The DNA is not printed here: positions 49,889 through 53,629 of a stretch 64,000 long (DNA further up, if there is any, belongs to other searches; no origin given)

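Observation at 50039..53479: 2H phosphoesterase (HxT...HxT) domain fused to the prohead protease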

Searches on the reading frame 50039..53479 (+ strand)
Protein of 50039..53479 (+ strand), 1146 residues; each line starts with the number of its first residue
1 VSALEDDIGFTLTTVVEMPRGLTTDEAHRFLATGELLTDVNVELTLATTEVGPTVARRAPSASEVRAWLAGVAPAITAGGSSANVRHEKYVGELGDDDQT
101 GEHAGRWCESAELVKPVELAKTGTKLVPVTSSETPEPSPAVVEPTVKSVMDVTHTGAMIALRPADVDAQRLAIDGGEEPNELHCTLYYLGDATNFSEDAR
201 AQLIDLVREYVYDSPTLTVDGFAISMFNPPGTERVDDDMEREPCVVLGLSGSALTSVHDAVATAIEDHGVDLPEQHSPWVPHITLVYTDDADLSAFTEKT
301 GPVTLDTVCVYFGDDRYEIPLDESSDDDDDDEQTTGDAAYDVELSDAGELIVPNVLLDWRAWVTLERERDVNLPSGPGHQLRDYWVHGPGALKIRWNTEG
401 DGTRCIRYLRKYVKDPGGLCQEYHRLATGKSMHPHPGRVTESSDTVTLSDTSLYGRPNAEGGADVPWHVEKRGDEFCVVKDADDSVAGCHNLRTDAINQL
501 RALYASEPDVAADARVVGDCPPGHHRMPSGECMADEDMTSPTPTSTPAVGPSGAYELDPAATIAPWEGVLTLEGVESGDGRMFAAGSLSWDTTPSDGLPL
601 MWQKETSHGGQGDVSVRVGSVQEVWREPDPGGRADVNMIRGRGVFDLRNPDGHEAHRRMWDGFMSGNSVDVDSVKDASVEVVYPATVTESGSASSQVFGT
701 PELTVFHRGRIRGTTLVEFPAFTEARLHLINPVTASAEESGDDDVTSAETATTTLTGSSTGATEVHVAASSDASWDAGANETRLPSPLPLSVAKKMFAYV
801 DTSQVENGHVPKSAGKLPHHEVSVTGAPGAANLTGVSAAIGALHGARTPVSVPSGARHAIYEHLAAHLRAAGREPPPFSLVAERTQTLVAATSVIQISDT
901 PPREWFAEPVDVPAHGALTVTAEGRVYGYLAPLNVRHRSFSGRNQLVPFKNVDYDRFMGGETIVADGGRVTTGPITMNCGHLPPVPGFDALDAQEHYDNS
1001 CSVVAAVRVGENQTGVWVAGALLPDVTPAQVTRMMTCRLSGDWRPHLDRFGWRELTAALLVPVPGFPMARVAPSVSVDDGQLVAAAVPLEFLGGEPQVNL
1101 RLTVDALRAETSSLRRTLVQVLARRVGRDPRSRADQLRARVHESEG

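Call 3: search_protein_families(library=pfam, proteins=[window:50039-53479:+], max_evalue=0.1)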
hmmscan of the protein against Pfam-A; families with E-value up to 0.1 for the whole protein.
window:50039-53479:+ (1146 aa): 1 family
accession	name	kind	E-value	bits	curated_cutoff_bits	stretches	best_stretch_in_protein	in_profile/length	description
PF13563.12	2_5_RNA_ligase2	-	2.8e-06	27.9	27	1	178-293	22-121/152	2'-5' RNA ligase superfamily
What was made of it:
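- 50486..51013 (+): 2H phosphoesterase domain (residues 150-325). Pfam PF13563 E = 2.8e-6 (call 3).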

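Call 4: search_protein_families(library=phrogs, proteins=[window:50039-53479:+], max_evalue=0.01)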
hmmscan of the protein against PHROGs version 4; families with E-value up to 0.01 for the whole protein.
window:50039-53479:+ (1146 aa): 9 families
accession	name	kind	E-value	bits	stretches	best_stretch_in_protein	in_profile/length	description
phrog_859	-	head and packaging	1.1e-62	213.7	1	556-1105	371-746/807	portal protein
phrog_21470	-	unknown function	9.1e-54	184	1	565-1089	27-405/500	-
phrog_18402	-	head and packaging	3.1e-48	165.9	2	914-1087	29-193/861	head maturation protease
phrog_29860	-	head and packaging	3.1e-27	96.7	1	912-1077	26-186/405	virion structural protein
phrog_21406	-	unknown function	7.2e-26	91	3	871-1066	584-775/1668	-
phrog_2659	-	DNA, RNA and nucleotide metabolism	1.3e-22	80.7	1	147-322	720-883/891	RNA ligase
phrog_6439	-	unknown function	2.8e-18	66.7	1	374-430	11-70/82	-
phrog_14859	-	DNA, RNA and nucleotide metabolism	6.9e-09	36.2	1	149-345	51-238/373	RNA ligase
phrog_3684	-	unknown function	0.00027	22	1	464-507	142-185/262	-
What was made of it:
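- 50486..51013 (+): PHROG 2659 E = 1e-22 (call 4).
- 51401..51568 (+): Small conserved domain (residues 455-510), followed by a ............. motif. Function unknown. PHROG 3684 E = 2.7e-4 (call 4).
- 52721..53308 (+): Protease-like domain 2 (residues 895-1090). This is the part shared with actinophage genes annotated as capsid maturation protease. PHROG 18402 "head maturation protease" E = 3e-48 (call 4).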

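Call 6: search_dna_similar(collection=phages, mode=protein, query=window:50039-53479:+, max_rows=40, rows=spread)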
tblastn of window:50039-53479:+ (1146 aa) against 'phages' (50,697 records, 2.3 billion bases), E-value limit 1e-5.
Records with a match: 1164; places in all: 1164; records where one place covers at least 80% of the query: 0.
Best place of each record, by identity: <60% 1164.
By first word of the organism name: Mycobacterium 704; Gordonia 292; Microbacterium 108; Arthrobacter 18; Streptomyces 17; Rhodococcus 7; Mycolicibacterium 3; Nocardia 3; Curtobacterium 2; Tsukamurella 2; and 7 more.
By host as written in the record: Mycobacterium smegmatis mc2 155 507; Gordonia terrae 3612 230; Mycobacterium smegmatis mc#155 109; Microbacterium foliorum NRRL B-24224 38; Microbacterium paraoxydans NWU1 27; Gordonia terrae CAG3 27; Microbacterium foliorum NRRL B-24224 SEA 26; - 16; and 63 more.
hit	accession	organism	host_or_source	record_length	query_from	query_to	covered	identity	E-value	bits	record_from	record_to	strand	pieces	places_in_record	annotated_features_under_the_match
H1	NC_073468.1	Microbacterium phage Pumpernickel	Microbacterium paraoxydans NRRL B-14843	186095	376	1107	52%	30.7%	2e-21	184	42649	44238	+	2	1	84: hypothetical protein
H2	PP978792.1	Gordonia phage Inspectinfecti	Gordonia terrae 3612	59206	151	1121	33%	34.5%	1e-20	177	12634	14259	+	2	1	19: RNA ligase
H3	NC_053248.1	Gordonia phage Zipp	Gordonia terrae 3612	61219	152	1070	31%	34.7%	2e-16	155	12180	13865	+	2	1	18: head maturation protease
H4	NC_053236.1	Gordonia phage YorkOnyx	Gordonia terrae 3612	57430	154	1087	29%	34.9%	5e-16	154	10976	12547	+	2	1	17: head maturation protease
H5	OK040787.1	Microbacterium phage Pepe25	Microbacterium foliorum NRRL B-24224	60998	380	1087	21%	40.6%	4e-15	146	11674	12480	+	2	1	21: capsid maturation protease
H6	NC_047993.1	Microbacterium phage Quhwah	Microbacterium foliorum NRRL B-24224 SEA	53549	904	1128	20%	37.3%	1e-16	92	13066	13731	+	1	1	27: portal protein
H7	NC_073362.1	Microbacterium phage Kozie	Microbacterium paraoxydans NWU1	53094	905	1125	19%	37.1%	5e-17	93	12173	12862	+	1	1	21: capsid maturation protease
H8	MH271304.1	Microbacterium phage Metamorphoo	Microbacterium paraoxydans NWU1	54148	904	1128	20%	35.5%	1e-16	92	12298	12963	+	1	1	25: capsid maturation protease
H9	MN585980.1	Microbacterium phage Gina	Microbacterium paraoxydans NWU1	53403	904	1128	20%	35.0%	8e-16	89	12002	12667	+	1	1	26: capsid maturation protease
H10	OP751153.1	Gordonia phage LittleMunchkin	Gordonia terrae CAG3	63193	924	1141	19%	32.9%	7e-18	96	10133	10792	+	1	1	10: hypothetical protein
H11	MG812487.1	Gordonia phage Brandonk123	Gordonia terrae 3612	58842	918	1091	15%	39.7%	6e-17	93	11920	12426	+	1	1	RNA ligase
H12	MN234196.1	Gordonia phage CloverMinnie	Gordonia terrae 3612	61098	924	1141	19%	31.3%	7e-14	83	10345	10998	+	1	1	11: capsid maturation protease and MuF-like fusion protein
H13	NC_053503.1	Mycobacterium phage Laurie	Mycobacterium smegmatis mc2 155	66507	878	1066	16%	34.2%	4e-14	84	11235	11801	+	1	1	MuF-like minor capsid protein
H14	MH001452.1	Mycobacterium phage Kheth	Mycobacterium smegmatis mc2 155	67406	878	1066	16%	34.2%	1e-13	82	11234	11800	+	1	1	13: MuF-like minor capsid protein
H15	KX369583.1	Mycobacterium phage Littleton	Mycobacterium smegmatis mc2 155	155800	154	380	20%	26.4%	1e-10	72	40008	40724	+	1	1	95: hypothetical protein | 96: hypothetical protein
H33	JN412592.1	Mycobacterium phage LinStu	Mycobacterium smegmatis mc2 155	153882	154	310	14%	29.1%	4e-9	67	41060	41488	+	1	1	95: RNA ligase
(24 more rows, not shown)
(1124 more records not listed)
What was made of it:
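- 51131..51358 (+): Small conserved domain (residues 365-440), function unknown. It also occurs as a free-standing small phage protein. PHROG 6439 E = 2.8e-18 (call 4). tblastn hits small Gordonia and Nocardia phage genes (call 6).
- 52721..53308 (+): tblastn hits 1164 phage records, mostly over residues 904-1128 (call 6).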

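Call 8: get_annotated_region(hit=H2, flank=8000)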
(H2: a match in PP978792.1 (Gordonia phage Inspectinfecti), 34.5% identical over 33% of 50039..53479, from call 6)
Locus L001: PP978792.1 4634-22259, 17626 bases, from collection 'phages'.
description: Gordonia phage Inspectinfecti, complete genome.
organism: Gordonia phage Inspectinfecti (NCBI taxid 3241730)
taxonomy: Viruses
host: Gordonia terrae 3612; source: soil; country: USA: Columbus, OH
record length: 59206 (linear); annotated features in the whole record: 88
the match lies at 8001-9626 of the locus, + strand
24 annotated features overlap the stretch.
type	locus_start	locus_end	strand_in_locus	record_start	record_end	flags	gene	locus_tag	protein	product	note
CDS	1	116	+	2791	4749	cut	5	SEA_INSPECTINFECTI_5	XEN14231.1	DNA methyltransferase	-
CDS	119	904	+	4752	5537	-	7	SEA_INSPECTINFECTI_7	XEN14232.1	hypothetical protein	-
CDS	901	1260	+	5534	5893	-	8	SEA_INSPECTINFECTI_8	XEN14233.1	hypothetical protein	-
CDS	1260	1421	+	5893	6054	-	9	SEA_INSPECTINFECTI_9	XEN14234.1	hypothetical protein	-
CDS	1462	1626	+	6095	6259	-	10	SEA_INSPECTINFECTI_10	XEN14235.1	hypothetical protein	-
CDS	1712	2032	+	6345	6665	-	11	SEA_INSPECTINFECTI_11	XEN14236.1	hypothetical protein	-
CDS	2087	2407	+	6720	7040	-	12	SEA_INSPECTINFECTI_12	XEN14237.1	hypothetical protein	-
CDS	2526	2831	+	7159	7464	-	13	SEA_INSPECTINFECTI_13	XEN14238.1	membrane protein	-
CDS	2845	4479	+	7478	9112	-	14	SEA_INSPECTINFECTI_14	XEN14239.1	portal protein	-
CDS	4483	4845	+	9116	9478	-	15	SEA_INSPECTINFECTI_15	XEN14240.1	hypothetical protein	-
CDS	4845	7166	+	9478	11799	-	16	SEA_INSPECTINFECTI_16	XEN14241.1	minor capsid protein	-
CDS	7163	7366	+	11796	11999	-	17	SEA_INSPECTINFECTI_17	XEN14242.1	hypothetical protein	-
CDS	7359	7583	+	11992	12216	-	18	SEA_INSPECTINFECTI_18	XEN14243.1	hypothetical protein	-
CDS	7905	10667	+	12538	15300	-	19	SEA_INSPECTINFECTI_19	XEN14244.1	RNA ligase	-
CDS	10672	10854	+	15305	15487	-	20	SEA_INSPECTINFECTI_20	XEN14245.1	hypothetical protein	-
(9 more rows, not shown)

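Call 9: get_annotated_region(hit=H1, flank=8000)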
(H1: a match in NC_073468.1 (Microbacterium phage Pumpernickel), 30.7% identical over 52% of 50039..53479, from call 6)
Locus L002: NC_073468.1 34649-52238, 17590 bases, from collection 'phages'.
description: Microbacterium phage Pumpernickel, complete genome.
organism: Microbacterium phage Pumpernickel (NCBI taxid 2885983)
taxonomy: Viruses; Duplodnaviria; Heunggongvirae; Uroviricota; Caudoviricetes
host: Microbacterium paraoxydans NRRL B-14843; source: soil; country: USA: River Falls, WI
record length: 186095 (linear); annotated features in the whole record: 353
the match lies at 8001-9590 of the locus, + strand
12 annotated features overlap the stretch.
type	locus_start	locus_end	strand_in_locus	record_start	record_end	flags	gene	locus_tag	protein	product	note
CDS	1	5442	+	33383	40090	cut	82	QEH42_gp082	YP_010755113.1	hypothetical protein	-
CDS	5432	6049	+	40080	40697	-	83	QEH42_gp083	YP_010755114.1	hypothetical protein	-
CDS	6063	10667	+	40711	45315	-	84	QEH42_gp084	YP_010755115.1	hypothetical protein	-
CDS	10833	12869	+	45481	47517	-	85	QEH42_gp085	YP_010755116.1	hypothetical protein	-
CDS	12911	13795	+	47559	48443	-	86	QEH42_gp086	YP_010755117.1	hypothetical protein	-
CDS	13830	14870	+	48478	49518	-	87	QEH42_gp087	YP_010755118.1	hypothetical protein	-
CDS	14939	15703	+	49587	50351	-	88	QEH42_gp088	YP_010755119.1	head-to-tail adaptor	-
CDS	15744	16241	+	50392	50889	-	89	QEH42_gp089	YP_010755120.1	hypothetical protein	-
CDS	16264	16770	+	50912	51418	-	90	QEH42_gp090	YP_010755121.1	hypothetical protein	-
CDS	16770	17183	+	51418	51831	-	91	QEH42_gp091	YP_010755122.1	tail assembly chaperone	-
CDS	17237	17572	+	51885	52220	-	92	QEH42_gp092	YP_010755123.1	tail assembly chaperone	-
CDS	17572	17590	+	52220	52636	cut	93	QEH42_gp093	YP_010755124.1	hypothetical protein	-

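Call 10: search_solved_structures(query=window:50039-53479:+, max_evalue=1, show_alignments=3)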
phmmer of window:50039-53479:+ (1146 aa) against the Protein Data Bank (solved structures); distinct sequences matched with E-value up to 1: 1.
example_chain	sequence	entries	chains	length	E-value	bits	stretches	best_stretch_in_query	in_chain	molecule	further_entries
2kg4_A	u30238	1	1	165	0.029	15.6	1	149-213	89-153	Growth arrest and DNA-damage-inducible protein GADD45 alpha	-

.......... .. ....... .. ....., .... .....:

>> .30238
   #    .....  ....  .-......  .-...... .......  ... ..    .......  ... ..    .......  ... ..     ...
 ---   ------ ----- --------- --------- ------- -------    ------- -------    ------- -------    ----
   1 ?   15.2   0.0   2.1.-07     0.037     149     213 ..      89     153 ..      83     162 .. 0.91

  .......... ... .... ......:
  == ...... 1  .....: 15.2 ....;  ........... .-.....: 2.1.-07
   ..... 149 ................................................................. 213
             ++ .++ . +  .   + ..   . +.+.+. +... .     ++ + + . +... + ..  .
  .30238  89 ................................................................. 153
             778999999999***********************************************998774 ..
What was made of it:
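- Tried and rejected: The whole protein gave only a chance GADD45 hit (call 10).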

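Call 11: search_protein_families(library=ncbifam, proteins=[window:50039-53479:+], max_evalue=0.1)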
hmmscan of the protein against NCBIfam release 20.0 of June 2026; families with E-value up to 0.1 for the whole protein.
window:50039-53479:+ (1146 aa): 1 family
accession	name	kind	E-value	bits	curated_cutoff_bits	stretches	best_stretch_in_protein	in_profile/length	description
TIGR02258.1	2_5_ligase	equivalog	0.00094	19.1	65.7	1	178-293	35-135/180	RNA 2',3'-cyclic phosphodiesterase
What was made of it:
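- On ThpR/LigT RNA 2',3'-cyclic phosphodiesterase (TIGR02258 equivalog): 19.1 bits against a cut-off of 65.7 (call 11).
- The score against the ThpR equivalog model is 19.1 bits, against a cut-off of 65.7 (call 11).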

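Call 12: find_homologous_proteins(query=window:50039-53479:+, max_evalue=0.00001)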
Query window:50039-53479:+ (1146 aa): 118 proteins with E <= 0.00001 among 8000 candidates.
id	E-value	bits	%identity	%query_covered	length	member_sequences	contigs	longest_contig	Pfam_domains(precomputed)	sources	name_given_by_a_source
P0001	0.0e+0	2278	100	86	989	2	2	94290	PF13563.13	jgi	jgi:2'-5' RNA ligase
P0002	0.0e+0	1117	52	100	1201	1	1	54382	-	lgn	-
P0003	0.0e+0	1076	55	86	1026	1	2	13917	-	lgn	-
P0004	2.7e-288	978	54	35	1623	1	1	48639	PF03496.21,PF13563.13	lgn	-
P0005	1.6e-278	945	51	83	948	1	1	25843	-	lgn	-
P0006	1.9e-268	912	50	87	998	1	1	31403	-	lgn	-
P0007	3.6e-265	901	65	23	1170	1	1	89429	-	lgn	-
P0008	2.0e-257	876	46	52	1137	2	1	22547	PF20223.4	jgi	-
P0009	8.7e-251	854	46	50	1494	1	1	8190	PF03496.21,PF20223.4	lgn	-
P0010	1.4e-247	843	47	35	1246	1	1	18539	PF20223.4,PF01471.24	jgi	jgi:hypothetical protein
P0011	3.5e-245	835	57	68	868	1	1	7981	-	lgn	-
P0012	2.6e-241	822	51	67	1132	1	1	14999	-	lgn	-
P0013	1.3e-237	810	40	57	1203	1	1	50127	PF20223.4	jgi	jgi:hypothetical protein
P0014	2.5e-235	802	44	55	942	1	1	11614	PF20223.4,PF13563.13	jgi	jgi:2'-5' RNA ligase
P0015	3.0e-234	799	63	22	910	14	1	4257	PF20223.4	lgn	-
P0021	7.0e-193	662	63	21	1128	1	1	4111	PF20223.4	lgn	-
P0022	2.5e-187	643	45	55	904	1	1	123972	PF13563.13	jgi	jgi:2'-5' RNA ligase superfamily protein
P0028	4.6e-140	487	47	22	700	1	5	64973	PF02834.23,PF13563.13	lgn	-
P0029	2.7e-136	474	37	54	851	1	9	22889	PF13563.13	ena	-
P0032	6.3e-132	460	40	54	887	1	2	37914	PF13563.13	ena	-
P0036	6.8e-129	450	39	55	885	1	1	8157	PF13563.13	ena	-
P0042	8.2e-124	433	39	55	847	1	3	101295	PF13563.13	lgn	-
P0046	5.7e-123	430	38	53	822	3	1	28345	PF13563.13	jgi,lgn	jgi:hypothetical protein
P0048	3.1e-119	418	37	52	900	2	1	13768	PF13563.13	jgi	jgi:2'-5' RNA ligase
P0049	1.1e-118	416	33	49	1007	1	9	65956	PF13563.13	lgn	-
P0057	3.3e-117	411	39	48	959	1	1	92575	PF13563.13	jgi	jgi:hypothetical protein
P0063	3.2e-94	335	34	46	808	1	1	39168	PF13563.13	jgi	jgi:2'-5' RNA ligase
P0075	2.4e-72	263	44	26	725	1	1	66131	PF02834.23,PF13563.13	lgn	-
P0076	1.7e-68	250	41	33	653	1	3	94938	PF13563.13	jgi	jgi:2'-5' RNA ligase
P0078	1.5e-63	234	47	15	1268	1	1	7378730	PF04233.20,PF13563.13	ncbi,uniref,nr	ncbi:phage minor head protein [Thermomonospora cellulosilytica]|uniref:2'-5' RNA ligase n=1 Tax=Ther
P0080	1.2e-60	224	42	16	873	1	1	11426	PF13563.13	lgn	-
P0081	5.4e-56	208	38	27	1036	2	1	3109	PF02834.23,PF04233.20,PF13563.13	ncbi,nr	ncbi:MAG TPA: phage minor head protein, partial [Micromonosporaceae bacterium]|nr:phage minor head p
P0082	3.2e-54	203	37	31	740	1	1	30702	PF13563.13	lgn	-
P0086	3.2e-51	193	38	17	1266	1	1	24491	PF13338.13,PF04233.20,PF13563.13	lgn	-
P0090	1.8e-49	187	49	17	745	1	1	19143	PF03496.21,PF13563.13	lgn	-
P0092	1.3e-47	181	42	24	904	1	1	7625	PF10123.15,PF13563.13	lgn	-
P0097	4.8e-45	172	37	21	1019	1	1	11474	PF04233.20,PF13563.13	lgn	-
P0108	3.0e-37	146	47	15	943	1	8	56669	PF13563.13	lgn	-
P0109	8.8e-36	142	48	15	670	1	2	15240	PF10123.15,PF13563.13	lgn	-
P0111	5.5e-35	139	46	15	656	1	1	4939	PF13563.13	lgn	-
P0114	2.6e-29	120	46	14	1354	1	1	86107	PF01028.26,PF13563.13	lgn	-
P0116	1.8e-25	107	43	15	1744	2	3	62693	PF03496.21,PF00293.35,PF13563.13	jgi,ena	-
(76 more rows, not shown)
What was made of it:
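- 50039..53479 (+): Whole gene: a 1146-aa head-assembly polyprotein (2H phosphoesterase plus protease domains). 118 homologues were found (call 12).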

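Call 45: find_encoding_contigs(protein=P0001, flank=10000, max_places=3)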
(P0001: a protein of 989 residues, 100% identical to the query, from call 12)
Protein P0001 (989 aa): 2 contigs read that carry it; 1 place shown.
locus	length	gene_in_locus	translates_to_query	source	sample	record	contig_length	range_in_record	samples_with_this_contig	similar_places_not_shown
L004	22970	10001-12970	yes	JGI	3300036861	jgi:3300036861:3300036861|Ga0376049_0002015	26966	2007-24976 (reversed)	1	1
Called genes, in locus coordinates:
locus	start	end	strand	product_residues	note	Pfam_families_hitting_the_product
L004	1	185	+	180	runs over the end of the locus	-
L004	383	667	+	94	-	-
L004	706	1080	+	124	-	PF07098:DUF1360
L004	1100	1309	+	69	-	PF24729:Acb2_Tad1_hairpin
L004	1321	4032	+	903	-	-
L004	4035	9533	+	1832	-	-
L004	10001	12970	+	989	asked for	PF13563:2_5_RNA_ligase2 (faint)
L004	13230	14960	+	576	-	-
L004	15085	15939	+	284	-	-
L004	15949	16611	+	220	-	-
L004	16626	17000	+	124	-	-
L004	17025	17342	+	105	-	-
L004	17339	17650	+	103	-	-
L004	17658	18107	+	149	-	-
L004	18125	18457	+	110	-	-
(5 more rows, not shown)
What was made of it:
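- Checked: JGI called a shorter 989-aa version starting at M158 (calls 12, 45).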
